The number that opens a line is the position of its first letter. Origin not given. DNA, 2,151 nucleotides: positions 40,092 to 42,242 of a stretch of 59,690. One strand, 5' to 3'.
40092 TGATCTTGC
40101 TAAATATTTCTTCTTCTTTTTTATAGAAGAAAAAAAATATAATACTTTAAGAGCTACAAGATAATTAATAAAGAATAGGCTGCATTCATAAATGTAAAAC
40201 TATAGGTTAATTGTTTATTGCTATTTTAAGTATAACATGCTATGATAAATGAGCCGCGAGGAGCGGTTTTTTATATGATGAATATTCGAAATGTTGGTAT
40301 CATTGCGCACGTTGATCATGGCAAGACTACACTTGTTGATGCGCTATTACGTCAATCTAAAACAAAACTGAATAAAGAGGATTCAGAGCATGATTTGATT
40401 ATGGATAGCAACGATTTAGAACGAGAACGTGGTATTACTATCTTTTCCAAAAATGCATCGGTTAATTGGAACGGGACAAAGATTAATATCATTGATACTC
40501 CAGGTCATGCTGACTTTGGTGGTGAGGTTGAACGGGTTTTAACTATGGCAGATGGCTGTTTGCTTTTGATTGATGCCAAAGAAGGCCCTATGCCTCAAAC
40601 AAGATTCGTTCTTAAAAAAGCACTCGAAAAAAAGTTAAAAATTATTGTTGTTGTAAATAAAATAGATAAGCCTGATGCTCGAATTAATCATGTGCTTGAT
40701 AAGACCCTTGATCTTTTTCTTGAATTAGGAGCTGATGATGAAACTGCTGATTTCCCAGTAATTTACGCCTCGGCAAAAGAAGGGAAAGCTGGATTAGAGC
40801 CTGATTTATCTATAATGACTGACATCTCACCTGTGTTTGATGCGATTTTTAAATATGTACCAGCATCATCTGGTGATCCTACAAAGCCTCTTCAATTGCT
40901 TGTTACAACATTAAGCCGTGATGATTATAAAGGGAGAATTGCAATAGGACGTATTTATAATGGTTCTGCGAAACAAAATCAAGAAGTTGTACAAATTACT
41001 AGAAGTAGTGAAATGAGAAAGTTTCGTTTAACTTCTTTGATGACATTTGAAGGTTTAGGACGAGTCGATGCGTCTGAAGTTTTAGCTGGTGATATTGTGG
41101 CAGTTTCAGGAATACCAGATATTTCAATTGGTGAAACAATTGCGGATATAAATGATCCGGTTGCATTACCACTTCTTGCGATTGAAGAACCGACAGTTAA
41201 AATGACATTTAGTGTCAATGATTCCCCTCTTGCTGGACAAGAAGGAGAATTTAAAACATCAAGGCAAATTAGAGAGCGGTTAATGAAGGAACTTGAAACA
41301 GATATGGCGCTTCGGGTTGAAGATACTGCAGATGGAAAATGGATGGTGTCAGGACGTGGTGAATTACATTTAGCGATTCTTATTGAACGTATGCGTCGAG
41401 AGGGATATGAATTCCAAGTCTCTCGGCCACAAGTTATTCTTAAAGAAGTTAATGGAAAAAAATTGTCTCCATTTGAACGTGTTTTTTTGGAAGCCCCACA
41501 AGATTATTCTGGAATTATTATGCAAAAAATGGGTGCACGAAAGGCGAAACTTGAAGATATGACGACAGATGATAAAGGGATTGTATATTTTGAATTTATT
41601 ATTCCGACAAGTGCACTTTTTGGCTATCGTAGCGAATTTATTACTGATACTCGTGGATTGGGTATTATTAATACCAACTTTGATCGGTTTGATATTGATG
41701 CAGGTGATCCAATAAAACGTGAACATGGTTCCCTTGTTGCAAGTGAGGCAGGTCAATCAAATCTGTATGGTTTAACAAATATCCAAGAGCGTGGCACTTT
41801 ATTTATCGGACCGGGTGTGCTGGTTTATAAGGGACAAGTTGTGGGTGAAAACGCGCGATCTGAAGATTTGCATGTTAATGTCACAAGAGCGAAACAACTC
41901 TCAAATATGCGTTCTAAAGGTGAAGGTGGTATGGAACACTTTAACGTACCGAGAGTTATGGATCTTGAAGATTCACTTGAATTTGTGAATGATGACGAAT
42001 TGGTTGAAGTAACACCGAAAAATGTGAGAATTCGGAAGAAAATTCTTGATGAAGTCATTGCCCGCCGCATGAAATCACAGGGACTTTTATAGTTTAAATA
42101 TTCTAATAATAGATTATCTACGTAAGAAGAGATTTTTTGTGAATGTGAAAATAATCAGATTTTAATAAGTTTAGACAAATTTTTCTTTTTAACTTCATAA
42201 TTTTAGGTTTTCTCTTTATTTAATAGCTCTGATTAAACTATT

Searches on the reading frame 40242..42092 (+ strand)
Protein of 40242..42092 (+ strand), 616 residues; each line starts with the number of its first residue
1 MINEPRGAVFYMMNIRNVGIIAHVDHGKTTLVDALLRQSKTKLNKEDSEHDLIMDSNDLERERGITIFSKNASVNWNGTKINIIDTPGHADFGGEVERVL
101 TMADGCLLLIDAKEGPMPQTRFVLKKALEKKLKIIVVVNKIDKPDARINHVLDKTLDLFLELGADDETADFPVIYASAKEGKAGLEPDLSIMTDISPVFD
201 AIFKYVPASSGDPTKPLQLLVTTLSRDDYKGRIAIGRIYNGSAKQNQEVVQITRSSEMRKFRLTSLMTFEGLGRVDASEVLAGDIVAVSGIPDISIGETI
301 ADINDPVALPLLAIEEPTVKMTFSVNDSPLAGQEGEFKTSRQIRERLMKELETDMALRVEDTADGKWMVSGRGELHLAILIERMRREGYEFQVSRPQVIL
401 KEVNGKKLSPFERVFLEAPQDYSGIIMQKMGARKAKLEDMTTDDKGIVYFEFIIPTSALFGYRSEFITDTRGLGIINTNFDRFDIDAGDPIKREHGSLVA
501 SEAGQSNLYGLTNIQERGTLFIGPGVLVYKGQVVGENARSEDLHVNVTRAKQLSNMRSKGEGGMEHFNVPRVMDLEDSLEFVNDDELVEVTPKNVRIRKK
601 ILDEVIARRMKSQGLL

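Call 105: find_encoding_contigs(protein=P0345, flank=10000, max_places=1)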
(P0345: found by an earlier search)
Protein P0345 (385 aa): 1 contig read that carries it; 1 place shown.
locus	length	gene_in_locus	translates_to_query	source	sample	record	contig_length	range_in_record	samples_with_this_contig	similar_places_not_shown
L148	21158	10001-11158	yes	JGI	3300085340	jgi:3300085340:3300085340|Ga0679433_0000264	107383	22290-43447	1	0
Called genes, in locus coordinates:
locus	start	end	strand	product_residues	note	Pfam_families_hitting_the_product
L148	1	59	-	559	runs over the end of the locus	PF05157:MshEN, PF00437:T2SSE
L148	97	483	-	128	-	PF00072:Response_reg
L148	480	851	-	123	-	PF00072:Response_reg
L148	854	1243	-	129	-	PF00072:Response_reg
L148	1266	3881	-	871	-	PF03924:CHASE, PF00989:PAS, PF08448:PAS_4 (weak), PF13426:PAS_9, PF08448:PAS_4 (weak), PF13426:PAS_9, PF00512:HisKA, PF02518:HATPase_c, +1 more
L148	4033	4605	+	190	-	PF07681:DoxX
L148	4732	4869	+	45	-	-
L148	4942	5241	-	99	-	PF03073:TspO_MBR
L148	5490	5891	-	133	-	PF02469:Fasciclin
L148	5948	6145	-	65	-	PF04070:DUF378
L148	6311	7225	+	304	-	PF01370:Epimerase, PF05368:NmrA (weak), PF13460:NAD_binding_10, PF16363:GDP_Man_Dehyd (weak), PF08338:DUF1731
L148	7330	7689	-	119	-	PF08818:DUF1801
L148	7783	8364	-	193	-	PF03575:Peptidase_S51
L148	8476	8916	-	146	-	PF08327:AHSA1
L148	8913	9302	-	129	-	PF08818:DUF1801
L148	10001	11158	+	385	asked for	PF13167:GTP-bdg_N, PF16360:GTP-bdg_M, PF01926:MMR_HSR1, PF02421:FeoB_N (weak)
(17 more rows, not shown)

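Call 106: find_encoding_contigs(protein=P0340, flank=10000, max_places=2)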
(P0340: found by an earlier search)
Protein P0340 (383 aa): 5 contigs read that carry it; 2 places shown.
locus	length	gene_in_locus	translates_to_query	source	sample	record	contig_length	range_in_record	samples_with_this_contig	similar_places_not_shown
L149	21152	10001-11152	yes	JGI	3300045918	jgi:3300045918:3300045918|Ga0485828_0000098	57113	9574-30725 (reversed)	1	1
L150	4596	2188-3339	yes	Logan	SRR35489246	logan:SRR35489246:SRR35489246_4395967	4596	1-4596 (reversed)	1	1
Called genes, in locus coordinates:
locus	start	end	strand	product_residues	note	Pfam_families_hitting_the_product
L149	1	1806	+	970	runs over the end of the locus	PF00005:ABC_tran (faint), PF02463:SMC_N (faint), PF03193:RsgA_GTPase (faint), PF13191:AAA_16 (faint), PF13401:AAA_22 (faint), PF13481:AAA_25 (faint), PF17760:UvrA_inter, PF17755:UvrA_DNA-bind, +3 more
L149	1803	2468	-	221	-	-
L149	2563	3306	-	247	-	PF03734:YkuD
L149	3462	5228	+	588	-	PF04389:Peptidase_M28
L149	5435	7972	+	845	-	PF01234:NNMT_PNMT_TEMT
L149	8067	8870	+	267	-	PF01978:TrmB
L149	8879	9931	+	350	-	PF08240:ADH_N, PF02826:2-Hacid_dh_C (weak), PF00107:ADH_zinc_N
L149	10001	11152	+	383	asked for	PF13167:GTP-bdg_N, PF16360:GTP-bdg_M, PF03193:RsgA_GTPase (faint), PF01926:MMR_HSR1, PF02421:FeoB_N (weak)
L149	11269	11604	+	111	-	PF08681:TacA1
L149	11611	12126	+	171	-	PF00583:Acetyltransf_1 (weak), PF13508:Acetyltransf_7, PF13673:Acetyltransf_10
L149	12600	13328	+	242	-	-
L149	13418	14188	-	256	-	PF08378:NERD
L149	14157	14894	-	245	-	PF01695:IstB_IS21, PF00308:Bac_DnaA (weak)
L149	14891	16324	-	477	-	PF13384:HTH_23 (weak), PF00665:rve, PF13683:rve_3 (weak), PF22483:Mu-transpos_C_2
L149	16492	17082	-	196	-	-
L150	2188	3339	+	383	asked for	PF13167:GTP-bdg_N, PF16360:GTP-bdg_M, PF03193:RsgA_GTPase (faint), PF01926:MMR_HSR1, PF02421:FeoB_N (weak)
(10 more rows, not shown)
